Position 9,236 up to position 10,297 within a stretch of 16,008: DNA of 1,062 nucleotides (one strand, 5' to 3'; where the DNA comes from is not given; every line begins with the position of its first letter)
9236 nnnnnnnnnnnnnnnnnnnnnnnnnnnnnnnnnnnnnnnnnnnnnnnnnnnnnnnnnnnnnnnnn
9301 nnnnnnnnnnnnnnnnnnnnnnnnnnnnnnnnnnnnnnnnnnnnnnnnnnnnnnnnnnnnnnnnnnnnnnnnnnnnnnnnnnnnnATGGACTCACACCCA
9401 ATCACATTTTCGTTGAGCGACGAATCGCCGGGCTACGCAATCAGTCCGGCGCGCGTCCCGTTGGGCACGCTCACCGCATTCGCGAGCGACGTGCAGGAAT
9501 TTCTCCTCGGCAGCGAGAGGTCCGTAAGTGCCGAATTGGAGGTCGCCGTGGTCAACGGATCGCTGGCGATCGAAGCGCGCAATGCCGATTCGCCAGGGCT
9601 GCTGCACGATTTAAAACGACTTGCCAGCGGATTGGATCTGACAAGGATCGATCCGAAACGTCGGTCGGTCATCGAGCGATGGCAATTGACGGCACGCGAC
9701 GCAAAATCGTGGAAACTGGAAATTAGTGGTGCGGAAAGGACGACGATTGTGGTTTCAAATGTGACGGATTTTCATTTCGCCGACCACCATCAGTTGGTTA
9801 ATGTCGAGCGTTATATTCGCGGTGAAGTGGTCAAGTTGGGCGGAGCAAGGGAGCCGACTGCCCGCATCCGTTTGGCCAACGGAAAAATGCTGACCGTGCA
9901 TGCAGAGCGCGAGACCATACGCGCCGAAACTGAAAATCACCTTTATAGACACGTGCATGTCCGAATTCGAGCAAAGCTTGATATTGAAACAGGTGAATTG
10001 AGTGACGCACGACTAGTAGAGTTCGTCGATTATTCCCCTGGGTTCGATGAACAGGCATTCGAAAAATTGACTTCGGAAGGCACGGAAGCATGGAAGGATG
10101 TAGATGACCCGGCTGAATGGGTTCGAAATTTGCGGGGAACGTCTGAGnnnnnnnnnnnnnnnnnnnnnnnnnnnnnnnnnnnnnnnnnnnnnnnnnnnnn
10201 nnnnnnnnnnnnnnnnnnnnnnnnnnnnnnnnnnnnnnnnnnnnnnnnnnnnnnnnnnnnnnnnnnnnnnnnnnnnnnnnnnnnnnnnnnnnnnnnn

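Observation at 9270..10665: Low-GC two-gene island: unknown 254-aa protein translationally coupled to a PIN nuclease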

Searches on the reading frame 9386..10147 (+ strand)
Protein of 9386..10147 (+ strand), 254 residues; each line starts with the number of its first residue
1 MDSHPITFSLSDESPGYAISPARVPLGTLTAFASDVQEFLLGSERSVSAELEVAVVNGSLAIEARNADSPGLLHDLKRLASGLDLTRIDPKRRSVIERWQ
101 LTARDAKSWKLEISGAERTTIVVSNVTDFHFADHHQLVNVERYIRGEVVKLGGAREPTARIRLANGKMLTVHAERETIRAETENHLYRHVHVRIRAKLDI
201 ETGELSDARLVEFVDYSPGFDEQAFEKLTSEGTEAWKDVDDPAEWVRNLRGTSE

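Call 5: search_protein_families(library=padloc, proteins=[window:9386-10147:+], max_evalue=1)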
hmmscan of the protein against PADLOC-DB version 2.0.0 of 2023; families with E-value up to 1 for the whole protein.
window:9386-10147:+ (254 aa): 0 families

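Call 6: search_protein_families(library=ncbifam, proteins=[window:9386-10147:+], max_evalue=1)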
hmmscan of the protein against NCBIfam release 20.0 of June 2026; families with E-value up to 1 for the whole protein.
window:9386-10147:+ (254 aa): 0 families

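Call 7: search_protein_families(library=pfam, proteins=[window:9386-10147:+], max_evalue=1)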
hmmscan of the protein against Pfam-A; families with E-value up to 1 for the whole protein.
window:9386-10147:+ (254 aa): 1 family
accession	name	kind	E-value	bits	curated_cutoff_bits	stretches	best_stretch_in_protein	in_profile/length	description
PF14598.12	PAS_11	-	0.088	13.2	25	1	129-179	38-87/109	PAS domain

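Call 8: search_protein_families(library=phrogs, proteins=[window:9386-10147:+], max_evalue=1)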
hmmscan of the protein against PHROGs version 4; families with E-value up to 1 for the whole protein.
window:9386-10147:+ (254 aa): 1 family
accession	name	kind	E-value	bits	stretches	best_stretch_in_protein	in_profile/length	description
phrog_19868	-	unknown function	0.00016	22.3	1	21-251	16-235/239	-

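Call 10: find_homologous_proteins(query=window:9386-10147:+)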
Query window:9386-10147:+ (254 aa): 48 proteins with E <= 0.001 among 1651 candidates.
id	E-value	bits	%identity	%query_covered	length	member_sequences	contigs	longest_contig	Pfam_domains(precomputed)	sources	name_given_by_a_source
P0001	3.1e-155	533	100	96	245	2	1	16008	-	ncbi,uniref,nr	ncbi:hypothetical protein [Candidatus Burkholderia verschuerenii]|uniref:hypothetical protein n=1 Ta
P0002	3.1e-95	337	61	100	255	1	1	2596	-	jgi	jgi:hypothetical protein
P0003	3.1e-94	333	60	100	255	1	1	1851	-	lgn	-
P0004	1.1e-93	331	61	100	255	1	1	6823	-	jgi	jgi:hypothetical protein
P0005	2.8e-93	330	59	100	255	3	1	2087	-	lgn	-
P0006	3.5e-92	327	60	100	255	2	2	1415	-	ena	-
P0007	1.8e-91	324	60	100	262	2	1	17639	-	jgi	jgi:hypothetical protein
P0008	2.6e-90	320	59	100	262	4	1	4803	-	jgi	jgi:hypothetical protein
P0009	4.3e-90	320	59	100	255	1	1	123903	-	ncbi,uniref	ncbi:hypothetical protein PQR57_29365 [Paraburkholderia dipogonis]|uniref:Uncharacterized protein n=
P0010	4.1e-89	316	58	100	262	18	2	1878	-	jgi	jgi:hypothetical protein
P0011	1.8e-88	314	57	100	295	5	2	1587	-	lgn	-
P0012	5.0e-87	310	56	100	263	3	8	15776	-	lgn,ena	-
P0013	2.5e-86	307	57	100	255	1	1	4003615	-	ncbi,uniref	ncbi:hypothetical protein [Paraburkholderia sp. 35.1]|uniref:hypothetical protein n=1 Tax=Paraburkho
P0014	2.6e-84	301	57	99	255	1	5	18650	-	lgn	-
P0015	1.2e-83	299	53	100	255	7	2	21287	-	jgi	jgi:hypothetical protein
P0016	4.6e-83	297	55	100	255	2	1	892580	-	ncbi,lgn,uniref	ncbi:hypothetical protein [Caballeronia sp. S22]|uniref:hypothetical protein n=1 Tax=Caballeronia sp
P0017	1.4e-82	295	55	100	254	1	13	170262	-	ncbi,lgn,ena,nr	nr:hypothetical protein [uncultured Cupriavidus sp.]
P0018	8.9e-81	289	55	99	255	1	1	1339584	-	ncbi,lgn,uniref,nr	ncbi:hypothetical protein SAMN05216345_101877 [Cupriavidus sp. YR651]|uniref:hypothetical protein n=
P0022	1.3e-71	259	51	99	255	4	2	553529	-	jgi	jgi:hypothetical protein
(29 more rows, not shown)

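Call 13: find_encoding_contigs(protein=P0016, flank=8000, max_places=3)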
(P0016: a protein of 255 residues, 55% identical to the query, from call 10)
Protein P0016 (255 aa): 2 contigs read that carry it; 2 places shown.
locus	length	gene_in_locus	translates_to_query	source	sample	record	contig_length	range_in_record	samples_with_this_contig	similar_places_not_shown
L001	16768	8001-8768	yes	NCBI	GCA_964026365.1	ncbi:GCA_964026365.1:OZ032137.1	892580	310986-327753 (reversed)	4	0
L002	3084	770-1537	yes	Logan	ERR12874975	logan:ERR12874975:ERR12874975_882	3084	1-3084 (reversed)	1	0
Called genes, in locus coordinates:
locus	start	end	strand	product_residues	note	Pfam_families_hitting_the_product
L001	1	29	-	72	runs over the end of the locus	-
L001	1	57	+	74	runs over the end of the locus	-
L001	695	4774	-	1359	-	PF00536:SAM_1, PF07647:SAM_2 (weak), PF00211:Guanylate_cyc, PF13191:AAA_16, PF13401:AAA_22 (faint), PF13414:TPR_11 (faint), PF13181:TPR_8 (faint), PF00515:TPR_1 (faint), +3 more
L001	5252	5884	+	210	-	-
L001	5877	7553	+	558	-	PF12482:DUF3701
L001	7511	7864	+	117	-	PF00589:Phage_integrase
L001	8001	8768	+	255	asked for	-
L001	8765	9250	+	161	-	-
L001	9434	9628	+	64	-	-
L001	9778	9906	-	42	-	-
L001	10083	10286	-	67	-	-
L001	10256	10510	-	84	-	-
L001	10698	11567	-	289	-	PF01758:SBF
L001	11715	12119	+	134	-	-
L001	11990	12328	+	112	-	-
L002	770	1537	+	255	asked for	-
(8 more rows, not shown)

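Call 14: find_encoding_contigs(protein=P0018, flank=8000, max_places=3)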
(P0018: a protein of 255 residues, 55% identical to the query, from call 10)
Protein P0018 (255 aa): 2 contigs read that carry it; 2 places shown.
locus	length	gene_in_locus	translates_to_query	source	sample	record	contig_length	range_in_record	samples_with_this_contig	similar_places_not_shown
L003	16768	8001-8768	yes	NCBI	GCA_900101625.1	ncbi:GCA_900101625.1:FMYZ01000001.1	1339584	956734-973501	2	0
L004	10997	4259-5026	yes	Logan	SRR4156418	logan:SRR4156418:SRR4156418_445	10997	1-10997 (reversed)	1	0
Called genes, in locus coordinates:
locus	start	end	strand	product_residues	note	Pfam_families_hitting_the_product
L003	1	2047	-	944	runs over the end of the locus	PF00989:PAS (weak), PF13426:PAS_9 (faint), PF08447:PAS_3, PF00989:PAS, PF08448:PAS_4, PF00990:GGDEF, PF00563:EAL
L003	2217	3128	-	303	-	-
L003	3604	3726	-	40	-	-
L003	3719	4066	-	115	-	-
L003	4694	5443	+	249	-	PF01051:Rep3_N, PF21205:Rep3_C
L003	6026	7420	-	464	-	PF07693:KAP_NTPase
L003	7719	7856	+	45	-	-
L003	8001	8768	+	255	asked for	-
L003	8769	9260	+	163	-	-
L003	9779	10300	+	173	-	-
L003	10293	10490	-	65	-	-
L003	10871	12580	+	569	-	PF24389:ORC-CDC6-like (faint), PF13191:AAA_16 (weak), PF13401:AAA_22 (faint)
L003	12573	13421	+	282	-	-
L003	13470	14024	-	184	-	PF00929:RNase_T, PF16473:Rv2179c-like (weak)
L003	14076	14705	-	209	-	PF20538:DUF6753 (weak)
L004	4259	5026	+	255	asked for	-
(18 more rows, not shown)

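Call 18: search_solved_structures(query=A1, max_evalue=10, show_alignments=2)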
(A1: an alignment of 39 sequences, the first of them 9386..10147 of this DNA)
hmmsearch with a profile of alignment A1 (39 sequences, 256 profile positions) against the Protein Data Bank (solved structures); distinct sequences matched with E-value up to 10: 2.
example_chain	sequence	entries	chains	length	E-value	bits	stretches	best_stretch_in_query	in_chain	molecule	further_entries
2h50_A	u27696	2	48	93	0.28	13.9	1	152-189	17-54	small heat shock protein Hsp26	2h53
8h70_A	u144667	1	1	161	1.1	11.9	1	149-233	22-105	Phosphate regulon sensor protein PhoR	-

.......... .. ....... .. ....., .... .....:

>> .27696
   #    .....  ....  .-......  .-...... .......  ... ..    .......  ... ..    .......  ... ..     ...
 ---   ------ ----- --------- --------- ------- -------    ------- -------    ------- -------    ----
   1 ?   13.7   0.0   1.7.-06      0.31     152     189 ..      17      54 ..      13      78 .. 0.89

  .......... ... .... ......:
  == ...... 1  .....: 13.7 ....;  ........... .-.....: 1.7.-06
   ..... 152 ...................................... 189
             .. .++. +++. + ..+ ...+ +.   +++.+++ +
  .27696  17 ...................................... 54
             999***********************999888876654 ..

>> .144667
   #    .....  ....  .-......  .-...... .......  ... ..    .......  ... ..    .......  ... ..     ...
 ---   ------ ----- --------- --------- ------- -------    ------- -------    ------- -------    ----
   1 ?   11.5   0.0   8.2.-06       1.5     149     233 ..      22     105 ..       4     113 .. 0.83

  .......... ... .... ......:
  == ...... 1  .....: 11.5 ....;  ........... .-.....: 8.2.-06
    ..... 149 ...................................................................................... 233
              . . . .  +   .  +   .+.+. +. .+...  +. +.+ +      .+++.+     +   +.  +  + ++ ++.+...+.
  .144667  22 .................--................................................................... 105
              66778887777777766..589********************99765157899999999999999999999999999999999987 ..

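Call 22: find_related_loci(query=A1, collection=genome_contigs, flank=6000)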
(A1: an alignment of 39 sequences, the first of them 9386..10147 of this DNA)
Query A1 (254 aa) in genome_contigs; peptide patterns used: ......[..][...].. (x = any residue, [..] = any of these).
153 stretches matched a pattern; 106 encode a relative of the query (tblastn E <= 1e-3); the best 80 are kept; 79 distinct loci.
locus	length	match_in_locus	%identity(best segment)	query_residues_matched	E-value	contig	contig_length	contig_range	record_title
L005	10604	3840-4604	58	1-254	7e-95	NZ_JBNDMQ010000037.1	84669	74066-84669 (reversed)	Paraburkholderia sp. EB58 Ga0573036_037, whole genome shotgun sequence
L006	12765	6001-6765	56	1-254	2e-90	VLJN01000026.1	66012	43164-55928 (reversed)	Cupriavidus gilardii J11 CupJ11_scaffold_31, whole genome shotgun sequence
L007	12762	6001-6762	55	1-254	7e-90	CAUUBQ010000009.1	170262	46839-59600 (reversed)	MAG TPA_asm: uncultured Cupriavidus sp. isolate SRR17738104_bin.8_MetaWRAP_v1.3_MAG genome assembly, contig: ERZ14211620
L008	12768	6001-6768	52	1-254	2e-84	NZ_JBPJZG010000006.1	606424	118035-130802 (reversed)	Variovorax sp. LT1R20 NODE_6_length_606424_cov_27.564074, whole genome shotgun sequence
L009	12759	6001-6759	55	1-251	1e-84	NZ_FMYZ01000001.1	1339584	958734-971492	Cupriavidus sp. YR651, whole genome shotgun sequence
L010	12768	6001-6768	50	1-254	2e-78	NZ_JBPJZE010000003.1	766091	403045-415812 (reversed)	Variovorax sp. RHLX14 NODE_3_length_766091_cov_65.313653, whole genome shotgun sequence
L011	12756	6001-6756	50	1-251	3e-78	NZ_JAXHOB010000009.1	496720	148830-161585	MAG: Acidovorax sp. isolate Salar_de_Ascotan_water_MAG_AWA2 contig_2184_polypolish, whole genome shotgun sequence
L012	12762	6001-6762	48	1-251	6e-72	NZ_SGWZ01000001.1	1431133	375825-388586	Kerstersia gyiorum strain DSM 16618 Ga0310503_11, whole genome shotgun sequence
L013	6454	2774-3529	45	1-251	2e-71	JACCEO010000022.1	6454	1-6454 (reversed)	Alcaligenaceae bacterium strain CGII-43 scaffold_21, whole genome shotgun sequence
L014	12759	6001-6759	48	1-251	4e-71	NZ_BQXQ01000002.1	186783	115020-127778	Acidovorax sp. SUPP3334 sequence002, whole genome shotgun sequence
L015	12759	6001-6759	43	1-251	5e-66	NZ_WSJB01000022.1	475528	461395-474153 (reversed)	Bordetella sp. 02P26C-1 NODE_25_length_475426_cov_30.006716, whole genome shotgun sequence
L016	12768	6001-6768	45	1-254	2e-65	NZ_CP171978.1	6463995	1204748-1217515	Variovorax sp. UC74_104 chromosome, complete genome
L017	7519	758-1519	47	1-252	1e-64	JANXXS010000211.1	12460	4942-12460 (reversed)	MAG: Burkholderiales bacterium isolate GL140_3_metabat_180 GL140_3_k141_787846, whole genome shotgun sequence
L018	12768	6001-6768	45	1-254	9e-65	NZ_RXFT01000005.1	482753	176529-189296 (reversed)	Variovorax guangxiensis strain DSM 27352 5, whole genome shotgun sequence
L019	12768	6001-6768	45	1-254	3e-64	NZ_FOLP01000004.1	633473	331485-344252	Variovorax sp. OK212, whole genome shotgun sequence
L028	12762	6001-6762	44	1-252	9e-63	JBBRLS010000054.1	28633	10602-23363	MAG: Burkholderiales bacterium isolate La1_maxbin2.078 LA1C_X2.078_k141_3578135L_28633_cov_62.7553, whole genome shotgun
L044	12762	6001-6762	45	1-252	3e-61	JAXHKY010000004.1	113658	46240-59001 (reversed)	MAG: Rubrivivax sp. isolate Salar_de_Ascotan_sediment_MAG_ASE18 contig_31_polypolish, whole genome shotgun sequence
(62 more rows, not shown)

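Call 24: predict_structure(alignment_id=A1)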
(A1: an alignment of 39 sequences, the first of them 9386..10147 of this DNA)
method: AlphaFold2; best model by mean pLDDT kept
length: 254 residues; sequences in the alignment: 39
mean_pLDDT: 83.9   pTM: 0.53
mean pLDDT of the five models: 83.9, 82.6, 82.1, 81.3, 78.7
residues with pLDDT >= 90: 94; 70-90: 133; 50-70: 22; < 50: 5
segments of 3 or more residues with pLDDT < 50: 251-254
pLDDT, mean of each block of 10 residues (from residue 1): 79 82 84 93 77 76 86 91 91 95 92 84 93 76 91 83 89 86 85 89 85 73 82 83 71 41
secondary structure, 60 per line:
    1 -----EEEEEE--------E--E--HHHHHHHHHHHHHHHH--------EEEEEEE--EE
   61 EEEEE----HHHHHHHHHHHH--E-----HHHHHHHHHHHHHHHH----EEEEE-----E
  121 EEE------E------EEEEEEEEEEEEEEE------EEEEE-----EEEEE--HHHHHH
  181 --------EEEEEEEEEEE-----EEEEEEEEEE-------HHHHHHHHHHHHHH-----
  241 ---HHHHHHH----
elements in order: E6-11 H26-41 E50-56 E59-65 H70-81 H90-105 E110-114 E120-123 E137-151 E158-162 E168-172 H175-180 E189-199 E205-214 H222-235 H244-250

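Call 34: search_protein_representatives(alignment_id=A1)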
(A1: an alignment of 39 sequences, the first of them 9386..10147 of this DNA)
Query: 39 sequences, 256 profile positions. Proteins with E-value up to 0.001 (for the whole library): 826; up to 1e-10: 479; up to 1e-30: 145. The best 150 are listed.
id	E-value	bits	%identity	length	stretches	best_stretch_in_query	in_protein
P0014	1.7e-115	401.3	-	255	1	1-254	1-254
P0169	8.7e-106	369.5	-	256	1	1-255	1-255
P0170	5.0e-104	363.7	-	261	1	1-255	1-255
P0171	1.1e-91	323.2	-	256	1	1-255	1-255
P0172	9.4e-90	316.9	-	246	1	11-254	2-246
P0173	1.6e-88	312.9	-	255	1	1-255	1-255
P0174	2.3e-73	263.2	-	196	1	1-190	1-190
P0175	1.5e-70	254.0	-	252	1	48-236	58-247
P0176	4.8e-70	252.4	-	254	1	1-253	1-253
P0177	9.3e-69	248.1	-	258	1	4-255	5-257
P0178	1.9e-66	240.5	-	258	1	4-255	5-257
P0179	1.1e-65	238.1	-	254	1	1-254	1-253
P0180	3.0e-65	236.6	-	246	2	69-253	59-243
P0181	1.1e-64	234.7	-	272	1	4-254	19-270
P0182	8.2e-64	231.9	-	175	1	88-255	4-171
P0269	2.4e-39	151.7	-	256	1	4-254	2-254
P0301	1.7e-32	129.3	-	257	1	3-255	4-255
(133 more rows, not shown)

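Call 35: search_dna_similar(query=window:9386-10147:+, collection=plasmids, mode=protein, max_evalue=0.001, max_rows=30)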
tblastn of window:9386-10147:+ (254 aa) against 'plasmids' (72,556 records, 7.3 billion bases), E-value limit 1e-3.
Records with a match: 1; places in all: 1; records where one place covers at least 80% of the query: 1.
Best place of each record, by identity: <60% 1.
By first word of the organism name: Bordetella 1.
By predicted mobility (MOB-suite, as given by PLSDB): non-mobilizable 1.
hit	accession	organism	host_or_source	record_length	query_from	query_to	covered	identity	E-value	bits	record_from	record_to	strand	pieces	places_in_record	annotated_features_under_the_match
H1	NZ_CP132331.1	Bordetella bronchiseptica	swine,lungs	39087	1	251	99%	46.9%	7e-65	225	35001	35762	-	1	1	hypothetical protein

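Call 36: search_dna_similar(query=window:9386-10147:+, collection=phages, mode=protein, max_evalue=0.01, max_rows=30)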
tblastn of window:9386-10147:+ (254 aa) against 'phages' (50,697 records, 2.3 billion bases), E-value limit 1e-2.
No match.

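Call 37: get_annotated_region(hit=H1, flank=8000)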
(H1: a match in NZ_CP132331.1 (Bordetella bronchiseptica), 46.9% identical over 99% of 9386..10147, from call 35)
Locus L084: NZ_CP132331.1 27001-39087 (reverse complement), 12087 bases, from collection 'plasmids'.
description: Bordetella bronchiseptica strain XX35 plasmid pA, complete sequence
organism: Bordetella bronchiseptica (NCBI taxid 518)
taxonomy: Bacteria; Pseudomonadota; Betaproteobacteria; Burkholderiales; Alcaligenaceae; Bordetella; Bordetella bronchiseptica
host: -; source: swine,lungs; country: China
typing (MOB-suite, as given by PLSDB): non-mobilizable
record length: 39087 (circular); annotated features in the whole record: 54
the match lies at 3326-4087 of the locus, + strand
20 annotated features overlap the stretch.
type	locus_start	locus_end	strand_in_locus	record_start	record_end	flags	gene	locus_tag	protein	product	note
CDS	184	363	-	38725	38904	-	-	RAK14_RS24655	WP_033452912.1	hypothetical protein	-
CDS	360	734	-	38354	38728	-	-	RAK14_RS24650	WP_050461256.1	hypothetical protein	-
CDS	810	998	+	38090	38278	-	-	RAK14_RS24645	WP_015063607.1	hypothetical protein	-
CDS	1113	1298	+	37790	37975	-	-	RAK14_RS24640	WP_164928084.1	hypothetical protein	-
CDS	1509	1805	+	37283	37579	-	-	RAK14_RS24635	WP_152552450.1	hypothetical protein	-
CDS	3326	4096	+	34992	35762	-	-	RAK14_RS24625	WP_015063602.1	hypothetical protein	-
CDS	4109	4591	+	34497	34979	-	-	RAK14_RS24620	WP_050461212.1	hypothetical protein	-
CDS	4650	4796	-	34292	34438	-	-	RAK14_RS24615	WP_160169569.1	hypothetical protein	-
CDS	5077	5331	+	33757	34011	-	-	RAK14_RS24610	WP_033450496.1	hypothetical protein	-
CDS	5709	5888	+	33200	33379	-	-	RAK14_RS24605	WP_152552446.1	hypothetical protein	-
CDS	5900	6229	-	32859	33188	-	-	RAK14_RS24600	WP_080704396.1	hypothetical protein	-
CDS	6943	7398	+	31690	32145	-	-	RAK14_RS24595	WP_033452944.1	hypothetical protein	-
CDS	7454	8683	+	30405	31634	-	-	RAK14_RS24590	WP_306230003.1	pentapeptide repeat-containing protein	-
CDS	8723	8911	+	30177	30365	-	-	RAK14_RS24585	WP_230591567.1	hypothetical protein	-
CDS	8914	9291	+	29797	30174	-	-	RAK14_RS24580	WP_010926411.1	hypothetical protein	-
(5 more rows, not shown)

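Call 44: find_related_loci(query=A1, collection=viral_contigs, flank=8000)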
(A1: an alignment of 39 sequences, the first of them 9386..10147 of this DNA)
Query A1 (254 aa) in viral_contigs; peptide patterns used: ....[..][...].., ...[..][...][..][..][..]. (x = any residue, [..] = any of these).
19 stretches matched a pattern; 2 encode a relative of the query (tblastn E <= 1e-3); 2 distinct loci.
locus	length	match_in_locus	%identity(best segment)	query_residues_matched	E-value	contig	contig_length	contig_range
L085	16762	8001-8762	42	1-252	6e-67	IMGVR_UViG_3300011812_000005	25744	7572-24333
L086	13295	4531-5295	38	1-252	3e-48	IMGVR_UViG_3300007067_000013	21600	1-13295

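Call 45: find_homologous_proteins(query=A3, max_evalue=0.00001)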
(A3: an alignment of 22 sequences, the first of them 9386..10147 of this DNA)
Query A3 (22 sequences) (254 aa, profile of the alignment): 50 proteins with E <= 0.00001 among 8000 candidates.
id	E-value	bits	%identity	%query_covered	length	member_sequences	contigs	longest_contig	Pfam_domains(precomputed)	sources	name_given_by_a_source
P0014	4.5e-90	320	57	99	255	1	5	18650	-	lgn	-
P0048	1.2e-87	312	43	99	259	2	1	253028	-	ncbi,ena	-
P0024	9.4e-87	309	45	99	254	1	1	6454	-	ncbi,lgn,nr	ncbi:hypothetical protein H0A58_13040 [Alcaligenaceae bacterium]|nr:hypothetical protein [Alcaligena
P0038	2.1e-86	308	45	99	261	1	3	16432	-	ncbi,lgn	-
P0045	2.9e-86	307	42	100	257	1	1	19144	-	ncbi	-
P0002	5.0e-86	307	61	100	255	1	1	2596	-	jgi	jgi:hypothetical protein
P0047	7.2e-86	306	43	99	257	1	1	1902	-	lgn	-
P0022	8.8e-86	306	51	99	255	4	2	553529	-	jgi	jgi:hypothetical protein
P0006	1.1e-85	305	60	100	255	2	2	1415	-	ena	-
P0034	1.3e-85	305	45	99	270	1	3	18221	-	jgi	jgi:hypothetical protein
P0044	1.5e-85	305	44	99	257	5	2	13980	-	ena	-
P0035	1.8e-85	305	46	99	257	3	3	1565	-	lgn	-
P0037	2.2e-85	304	46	99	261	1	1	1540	-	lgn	-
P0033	3.0e-85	304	47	99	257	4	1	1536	-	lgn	-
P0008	5.9e-85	303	59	100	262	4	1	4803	-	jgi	jgi:hypothetical protein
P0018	1.1e-84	302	55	99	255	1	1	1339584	-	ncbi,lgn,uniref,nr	ncbi:hypothetical protein SAMN05216345_101877 [Cupriavidus sp. YR651]|uniref:hypothetical protein n=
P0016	1.8e-83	298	55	100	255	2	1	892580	-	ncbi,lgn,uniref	ncbi:hypothetical protein [Caballeronia sp. S22]|uniref:hypothetical protein n=1 Tax=Caballeronia sp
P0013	1.1e-82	296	57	100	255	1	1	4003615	-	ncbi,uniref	ncbi:hypothetical protein [Paraburkholderia sp. 35.1]|uniref:hypothetical protein n=1 Tax=Paraburkho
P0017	7.6e-81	290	55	100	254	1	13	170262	-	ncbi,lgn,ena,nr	nr:hypothetical protein [uncultured Cupriavidus sp.]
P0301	7.4e-76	273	21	98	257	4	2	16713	-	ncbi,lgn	-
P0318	3.0e-63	232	26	97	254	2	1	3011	-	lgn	-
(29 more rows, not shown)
